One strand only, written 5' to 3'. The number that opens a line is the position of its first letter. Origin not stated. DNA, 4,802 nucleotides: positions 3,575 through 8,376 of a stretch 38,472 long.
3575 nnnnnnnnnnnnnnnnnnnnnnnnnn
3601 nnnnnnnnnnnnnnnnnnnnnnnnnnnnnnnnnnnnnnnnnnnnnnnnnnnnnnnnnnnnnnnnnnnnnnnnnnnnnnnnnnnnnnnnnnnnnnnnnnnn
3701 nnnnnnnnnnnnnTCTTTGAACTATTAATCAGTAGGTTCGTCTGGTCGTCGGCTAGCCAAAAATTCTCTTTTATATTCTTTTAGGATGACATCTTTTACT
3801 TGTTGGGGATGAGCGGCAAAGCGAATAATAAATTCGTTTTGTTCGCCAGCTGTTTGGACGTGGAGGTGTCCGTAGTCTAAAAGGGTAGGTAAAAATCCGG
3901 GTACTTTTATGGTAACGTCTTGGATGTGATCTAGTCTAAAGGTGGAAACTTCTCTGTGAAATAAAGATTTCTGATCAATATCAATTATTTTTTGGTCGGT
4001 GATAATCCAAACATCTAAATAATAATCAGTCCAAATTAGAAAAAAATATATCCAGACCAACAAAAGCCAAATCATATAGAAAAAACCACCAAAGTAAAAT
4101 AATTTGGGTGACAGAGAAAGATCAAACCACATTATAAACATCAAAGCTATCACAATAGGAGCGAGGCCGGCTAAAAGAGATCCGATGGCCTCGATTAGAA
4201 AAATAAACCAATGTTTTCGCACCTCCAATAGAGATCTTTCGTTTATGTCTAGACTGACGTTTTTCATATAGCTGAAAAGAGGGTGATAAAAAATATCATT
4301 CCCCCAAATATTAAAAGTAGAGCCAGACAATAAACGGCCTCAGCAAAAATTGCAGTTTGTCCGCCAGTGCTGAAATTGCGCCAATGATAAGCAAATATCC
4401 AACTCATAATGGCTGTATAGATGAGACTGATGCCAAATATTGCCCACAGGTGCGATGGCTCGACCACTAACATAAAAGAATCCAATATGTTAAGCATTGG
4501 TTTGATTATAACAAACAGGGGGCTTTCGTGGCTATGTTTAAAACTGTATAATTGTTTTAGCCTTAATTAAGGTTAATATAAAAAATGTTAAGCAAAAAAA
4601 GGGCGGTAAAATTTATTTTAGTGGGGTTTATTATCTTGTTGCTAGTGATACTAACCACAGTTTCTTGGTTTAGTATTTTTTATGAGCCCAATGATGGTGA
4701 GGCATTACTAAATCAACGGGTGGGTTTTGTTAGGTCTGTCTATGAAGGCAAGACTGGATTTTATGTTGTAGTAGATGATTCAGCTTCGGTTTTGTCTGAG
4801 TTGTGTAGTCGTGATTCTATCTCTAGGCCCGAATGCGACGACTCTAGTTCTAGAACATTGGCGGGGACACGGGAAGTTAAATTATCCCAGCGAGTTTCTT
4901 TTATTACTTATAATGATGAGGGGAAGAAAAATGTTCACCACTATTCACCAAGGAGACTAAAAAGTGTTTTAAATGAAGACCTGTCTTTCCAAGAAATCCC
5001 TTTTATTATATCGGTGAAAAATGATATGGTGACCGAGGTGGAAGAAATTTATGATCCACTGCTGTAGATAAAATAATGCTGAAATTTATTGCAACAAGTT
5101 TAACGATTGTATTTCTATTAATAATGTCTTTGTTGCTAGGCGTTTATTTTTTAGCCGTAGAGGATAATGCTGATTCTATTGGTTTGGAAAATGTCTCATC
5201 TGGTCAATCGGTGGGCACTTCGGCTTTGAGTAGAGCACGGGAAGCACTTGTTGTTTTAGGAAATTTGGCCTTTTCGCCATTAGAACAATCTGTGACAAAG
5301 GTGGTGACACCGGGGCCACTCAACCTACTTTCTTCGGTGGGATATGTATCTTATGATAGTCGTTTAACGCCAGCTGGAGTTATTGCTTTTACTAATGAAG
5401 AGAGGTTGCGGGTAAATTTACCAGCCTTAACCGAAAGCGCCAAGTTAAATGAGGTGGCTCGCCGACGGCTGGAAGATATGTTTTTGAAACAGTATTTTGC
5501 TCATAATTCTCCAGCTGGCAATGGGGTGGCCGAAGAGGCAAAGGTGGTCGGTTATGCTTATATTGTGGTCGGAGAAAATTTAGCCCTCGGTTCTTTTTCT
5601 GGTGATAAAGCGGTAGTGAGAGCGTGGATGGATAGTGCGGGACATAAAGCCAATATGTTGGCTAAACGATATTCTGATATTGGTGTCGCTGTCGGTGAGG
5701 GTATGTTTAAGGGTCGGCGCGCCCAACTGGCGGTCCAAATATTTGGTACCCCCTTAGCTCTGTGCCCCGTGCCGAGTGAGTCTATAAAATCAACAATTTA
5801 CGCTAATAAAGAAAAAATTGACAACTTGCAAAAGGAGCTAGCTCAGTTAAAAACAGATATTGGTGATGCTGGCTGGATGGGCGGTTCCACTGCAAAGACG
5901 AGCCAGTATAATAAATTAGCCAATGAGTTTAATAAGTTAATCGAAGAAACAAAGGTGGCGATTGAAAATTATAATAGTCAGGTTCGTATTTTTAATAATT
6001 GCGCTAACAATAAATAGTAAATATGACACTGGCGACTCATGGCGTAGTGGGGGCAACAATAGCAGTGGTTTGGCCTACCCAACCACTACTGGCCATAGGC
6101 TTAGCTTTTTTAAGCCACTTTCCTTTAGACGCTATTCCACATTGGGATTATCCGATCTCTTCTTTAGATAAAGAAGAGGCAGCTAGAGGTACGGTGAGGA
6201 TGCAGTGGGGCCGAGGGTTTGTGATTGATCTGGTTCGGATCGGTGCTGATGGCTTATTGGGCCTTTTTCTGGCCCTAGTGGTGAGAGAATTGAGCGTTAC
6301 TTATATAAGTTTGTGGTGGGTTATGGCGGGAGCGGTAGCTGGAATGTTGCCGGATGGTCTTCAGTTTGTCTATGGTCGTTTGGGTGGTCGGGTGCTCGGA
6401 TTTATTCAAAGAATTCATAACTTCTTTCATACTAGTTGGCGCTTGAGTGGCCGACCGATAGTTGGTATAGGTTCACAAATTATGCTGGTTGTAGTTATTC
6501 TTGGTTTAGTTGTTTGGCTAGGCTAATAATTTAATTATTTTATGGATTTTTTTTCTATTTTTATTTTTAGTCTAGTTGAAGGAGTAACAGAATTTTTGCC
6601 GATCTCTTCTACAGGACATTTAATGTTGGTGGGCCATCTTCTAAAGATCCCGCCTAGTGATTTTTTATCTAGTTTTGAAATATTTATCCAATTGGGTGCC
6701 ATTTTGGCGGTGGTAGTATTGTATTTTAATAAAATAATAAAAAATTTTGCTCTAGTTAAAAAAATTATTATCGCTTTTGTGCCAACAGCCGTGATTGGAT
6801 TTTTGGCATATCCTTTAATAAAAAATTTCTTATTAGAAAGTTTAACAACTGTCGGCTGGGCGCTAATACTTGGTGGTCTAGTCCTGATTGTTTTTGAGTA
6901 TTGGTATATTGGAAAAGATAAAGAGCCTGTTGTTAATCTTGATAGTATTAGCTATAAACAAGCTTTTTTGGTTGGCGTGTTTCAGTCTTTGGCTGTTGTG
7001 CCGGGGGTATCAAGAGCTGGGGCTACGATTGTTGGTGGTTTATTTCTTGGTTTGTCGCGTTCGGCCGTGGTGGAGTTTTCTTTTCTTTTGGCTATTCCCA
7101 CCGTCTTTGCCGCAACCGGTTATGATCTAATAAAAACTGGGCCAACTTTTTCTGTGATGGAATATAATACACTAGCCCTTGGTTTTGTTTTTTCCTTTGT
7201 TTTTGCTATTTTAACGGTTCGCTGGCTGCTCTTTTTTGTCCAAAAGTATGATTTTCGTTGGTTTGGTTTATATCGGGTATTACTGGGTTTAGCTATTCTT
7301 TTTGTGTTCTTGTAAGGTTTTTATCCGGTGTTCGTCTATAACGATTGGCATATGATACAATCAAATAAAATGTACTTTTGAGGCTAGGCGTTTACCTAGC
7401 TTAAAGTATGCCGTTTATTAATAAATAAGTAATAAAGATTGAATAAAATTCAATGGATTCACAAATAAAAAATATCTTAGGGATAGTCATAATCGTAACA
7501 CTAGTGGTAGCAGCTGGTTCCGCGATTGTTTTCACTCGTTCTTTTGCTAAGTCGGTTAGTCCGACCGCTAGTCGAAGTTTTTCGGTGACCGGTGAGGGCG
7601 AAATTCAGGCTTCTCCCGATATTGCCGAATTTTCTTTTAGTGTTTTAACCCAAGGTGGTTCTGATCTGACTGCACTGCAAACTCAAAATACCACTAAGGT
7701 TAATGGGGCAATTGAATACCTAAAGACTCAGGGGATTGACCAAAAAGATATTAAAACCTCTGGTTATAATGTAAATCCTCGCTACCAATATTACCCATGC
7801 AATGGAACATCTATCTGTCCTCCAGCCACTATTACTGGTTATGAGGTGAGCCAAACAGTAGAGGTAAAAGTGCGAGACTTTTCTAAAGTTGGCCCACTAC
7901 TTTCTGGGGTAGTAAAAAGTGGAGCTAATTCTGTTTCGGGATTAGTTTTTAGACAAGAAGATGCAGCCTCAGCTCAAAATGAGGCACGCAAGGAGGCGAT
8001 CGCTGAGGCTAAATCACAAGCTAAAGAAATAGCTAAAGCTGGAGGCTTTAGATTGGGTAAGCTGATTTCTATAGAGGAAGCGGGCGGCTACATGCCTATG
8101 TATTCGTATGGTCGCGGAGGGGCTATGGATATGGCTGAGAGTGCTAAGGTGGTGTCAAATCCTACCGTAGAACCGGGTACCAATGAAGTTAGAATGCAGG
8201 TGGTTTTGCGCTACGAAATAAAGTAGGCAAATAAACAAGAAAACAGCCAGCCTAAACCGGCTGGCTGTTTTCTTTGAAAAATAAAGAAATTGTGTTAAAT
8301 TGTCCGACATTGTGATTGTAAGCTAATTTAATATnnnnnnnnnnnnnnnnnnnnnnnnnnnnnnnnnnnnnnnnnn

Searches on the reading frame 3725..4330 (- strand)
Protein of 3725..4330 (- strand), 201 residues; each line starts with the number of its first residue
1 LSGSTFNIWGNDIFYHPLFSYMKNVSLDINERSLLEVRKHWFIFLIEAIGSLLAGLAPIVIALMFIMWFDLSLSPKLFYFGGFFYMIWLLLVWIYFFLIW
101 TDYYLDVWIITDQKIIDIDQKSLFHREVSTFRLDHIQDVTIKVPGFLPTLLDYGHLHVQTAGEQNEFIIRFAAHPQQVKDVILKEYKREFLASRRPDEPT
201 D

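Call 13: search_protein_families(library=pfam, proteins=[window:3725-4330:-], max_evalue=0.001)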
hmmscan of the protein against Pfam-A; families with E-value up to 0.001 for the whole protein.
window:3725-4330:- (201 aa): 1 family
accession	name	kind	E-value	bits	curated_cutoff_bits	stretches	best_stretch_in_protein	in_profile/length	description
PF03703.20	bPH_2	-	8.2e-05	23.2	22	1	121-181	17-77/78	Bacterial PH domain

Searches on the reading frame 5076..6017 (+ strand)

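Call 13: search_protein_families(library=pfam, proteins=[window:5076-6017:+], max_evalue=0.001)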
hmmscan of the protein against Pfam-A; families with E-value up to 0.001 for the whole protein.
window:5076-6017:+ (313 aa): 1 family
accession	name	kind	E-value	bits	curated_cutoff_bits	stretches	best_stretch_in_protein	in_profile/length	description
PF00188.32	CAP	-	6.4e-13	50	21.1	1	105-208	3-104/117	Cysteine-rich secretory protein family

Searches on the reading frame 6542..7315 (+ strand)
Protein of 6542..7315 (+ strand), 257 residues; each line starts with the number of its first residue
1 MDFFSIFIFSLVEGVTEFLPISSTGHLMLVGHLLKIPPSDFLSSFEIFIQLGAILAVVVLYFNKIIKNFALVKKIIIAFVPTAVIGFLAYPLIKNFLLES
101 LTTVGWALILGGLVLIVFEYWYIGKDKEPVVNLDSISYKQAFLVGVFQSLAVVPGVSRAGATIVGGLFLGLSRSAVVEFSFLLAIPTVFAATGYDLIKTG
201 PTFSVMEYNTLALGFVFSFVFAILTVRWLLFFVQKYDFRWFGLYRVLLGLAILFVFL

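Call 13: search_protein_families(library=pfam, proteins=[window:6542-7315:+], max_evalue=0.001)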
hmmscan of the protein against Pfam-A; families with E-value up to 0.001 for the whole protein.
window:6542-7315:+ (257 aa): 1 family
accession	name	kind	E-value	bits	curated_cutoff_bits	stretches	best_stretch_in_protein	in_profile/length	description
PF02673.24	BacA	-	2.1e-72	244.4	33.4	1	7-250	2-256/257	Bacitracin resistance protein BacA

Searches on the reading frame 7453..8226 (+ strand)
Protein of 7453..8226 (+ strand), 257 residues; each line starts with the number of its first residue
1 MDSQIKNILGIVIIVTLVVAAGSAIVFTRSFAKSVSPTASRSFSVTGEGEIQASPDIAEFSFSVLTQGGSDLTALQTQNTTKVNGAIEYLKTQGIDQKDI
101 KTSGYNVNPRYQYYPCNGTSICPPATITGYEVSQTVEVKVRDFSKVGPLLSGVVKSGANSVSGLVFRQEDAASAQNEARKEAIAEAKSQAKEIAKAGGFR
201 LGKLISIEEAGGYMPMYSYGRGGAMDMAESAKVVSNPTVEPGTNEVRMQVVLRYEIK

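Call 13: search_protein_families(library=pfam, proteins=[window:7453-8226:+], max_evalue=0.001)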
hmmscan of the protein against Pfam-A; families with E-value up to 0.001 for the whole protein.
window:7453-8226:+ (257 aa): 1 family
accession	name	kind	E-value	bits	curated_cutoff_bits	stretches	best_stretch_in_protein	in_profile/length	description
PF04402.19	SIMPL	-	3e-52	178.3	25.2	1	44-254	2-205/205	Protein of unknown function (DUF541)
